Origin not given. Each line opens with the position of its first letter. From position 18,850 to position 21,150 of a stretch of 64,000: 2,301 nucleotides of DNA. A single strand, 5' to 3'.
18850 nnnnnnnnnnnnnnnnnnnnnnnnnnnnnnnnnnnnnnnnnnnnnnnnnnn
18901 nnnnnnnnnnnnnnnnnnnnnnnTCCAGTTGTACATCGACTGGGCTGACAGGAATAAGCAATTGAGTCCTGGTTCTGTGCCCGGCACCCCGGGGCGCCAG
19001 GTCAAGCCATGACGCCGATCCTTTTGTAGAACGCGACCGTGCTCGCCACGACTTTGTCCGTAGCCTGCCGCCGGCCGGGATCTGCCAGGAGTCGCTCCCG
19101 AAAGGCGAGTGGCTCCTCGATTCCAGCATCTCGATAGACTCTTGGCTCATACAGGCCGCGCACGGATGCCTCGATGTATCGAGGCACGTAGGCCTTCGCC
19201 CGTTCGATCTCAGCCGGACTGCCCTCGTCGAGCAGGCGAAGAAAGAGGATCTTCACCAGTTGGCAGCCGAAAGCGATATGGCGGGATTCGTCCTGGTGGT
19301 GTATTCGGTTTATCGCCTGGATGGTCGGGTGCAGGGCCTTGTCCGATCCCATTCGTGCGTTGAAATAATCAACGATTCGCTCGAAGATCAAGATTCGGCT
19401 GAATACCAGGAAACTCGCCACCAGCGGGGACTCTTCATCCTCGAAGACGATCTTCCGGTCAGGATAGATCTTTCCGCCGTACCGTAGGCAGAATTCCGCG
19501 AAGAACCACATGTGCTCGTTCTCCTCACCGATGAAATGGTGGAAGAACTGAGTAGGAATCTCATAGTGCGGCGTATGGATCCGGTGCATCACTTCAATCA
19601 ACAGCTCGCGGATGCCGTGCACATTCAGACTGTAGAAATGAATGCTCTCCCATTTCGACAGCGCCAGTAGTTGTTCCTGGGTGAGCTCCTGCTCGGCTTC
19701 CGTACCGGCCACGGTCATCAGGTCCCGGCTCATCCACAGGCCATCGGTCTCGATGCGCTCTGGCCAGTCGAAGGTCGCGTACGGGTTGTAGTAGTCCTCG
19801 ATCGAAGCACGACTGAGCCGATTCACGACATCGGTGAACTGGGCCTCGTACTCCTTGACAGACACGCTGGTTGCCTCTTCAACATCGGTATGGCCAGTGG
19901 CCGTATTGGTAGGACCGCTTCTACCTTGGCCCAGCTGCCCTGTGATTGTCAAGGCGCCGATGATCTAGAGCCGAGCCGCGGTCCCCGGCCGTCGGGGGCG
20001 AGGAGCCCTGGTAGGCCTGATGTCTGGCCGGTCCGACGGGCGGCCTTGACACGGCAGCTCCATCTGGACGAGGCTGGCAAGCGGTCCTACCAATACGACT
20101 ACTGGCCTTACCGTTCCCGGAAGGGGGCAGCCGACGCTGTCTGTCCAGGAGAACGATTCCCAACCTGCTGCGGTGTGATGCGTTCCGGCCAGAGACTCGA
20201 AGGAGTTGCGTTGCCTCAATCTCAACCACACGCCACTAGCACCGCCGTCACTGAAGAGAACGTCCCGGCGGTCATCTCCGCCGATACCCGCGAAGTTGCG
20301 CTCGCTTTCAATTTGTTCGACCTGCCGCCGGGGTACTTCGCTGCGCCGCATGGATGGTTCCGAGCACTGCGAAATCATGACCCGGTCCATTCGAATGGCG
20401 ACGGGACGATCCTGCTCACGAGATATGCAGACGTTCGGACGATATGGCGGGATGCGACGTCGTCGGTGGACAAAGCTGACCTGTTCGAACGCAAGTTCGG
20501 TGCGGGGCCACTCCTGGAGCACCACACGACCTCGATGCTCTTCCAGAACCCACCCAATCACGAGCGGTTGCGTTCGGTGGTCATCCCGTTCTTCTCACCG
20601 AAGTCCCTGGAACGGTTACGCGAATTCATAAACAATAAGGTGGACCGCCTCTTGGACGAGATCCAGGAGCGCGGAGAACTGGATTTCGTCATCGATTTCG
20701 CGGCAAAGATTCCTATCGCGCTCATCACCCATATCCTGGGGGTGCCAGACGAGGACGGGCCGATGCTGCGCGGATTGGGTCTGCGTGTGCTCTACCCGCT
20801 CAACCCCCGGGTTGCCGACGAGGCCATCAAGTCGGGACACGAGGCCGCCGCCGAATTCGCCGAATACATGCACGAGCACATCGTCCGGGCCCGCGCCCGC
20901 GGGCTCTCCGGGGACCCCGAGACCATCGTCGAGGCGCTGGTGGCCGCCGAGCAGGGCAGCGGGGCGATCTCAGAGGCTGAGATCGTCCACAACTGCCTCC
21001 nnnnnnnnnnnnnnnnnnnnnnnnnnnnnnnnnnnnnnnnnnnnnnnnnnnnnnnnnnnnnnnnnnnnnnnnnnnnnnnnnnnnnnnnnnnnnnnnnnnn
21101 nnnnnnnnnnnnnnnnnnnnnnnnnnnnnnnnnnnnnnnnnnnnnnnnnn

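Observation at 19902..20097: Two identical 19-bp sites in mirror orientation flank the divergent promoter of the cluster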

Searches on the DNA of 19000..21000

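Call 7: search_rna_families(source=window, start=19000, end=21000, threshold=evalue, max_evalue=1)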
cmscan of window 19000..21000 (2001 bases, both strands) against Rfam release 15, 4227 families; matches with E-value up to 1: 0.
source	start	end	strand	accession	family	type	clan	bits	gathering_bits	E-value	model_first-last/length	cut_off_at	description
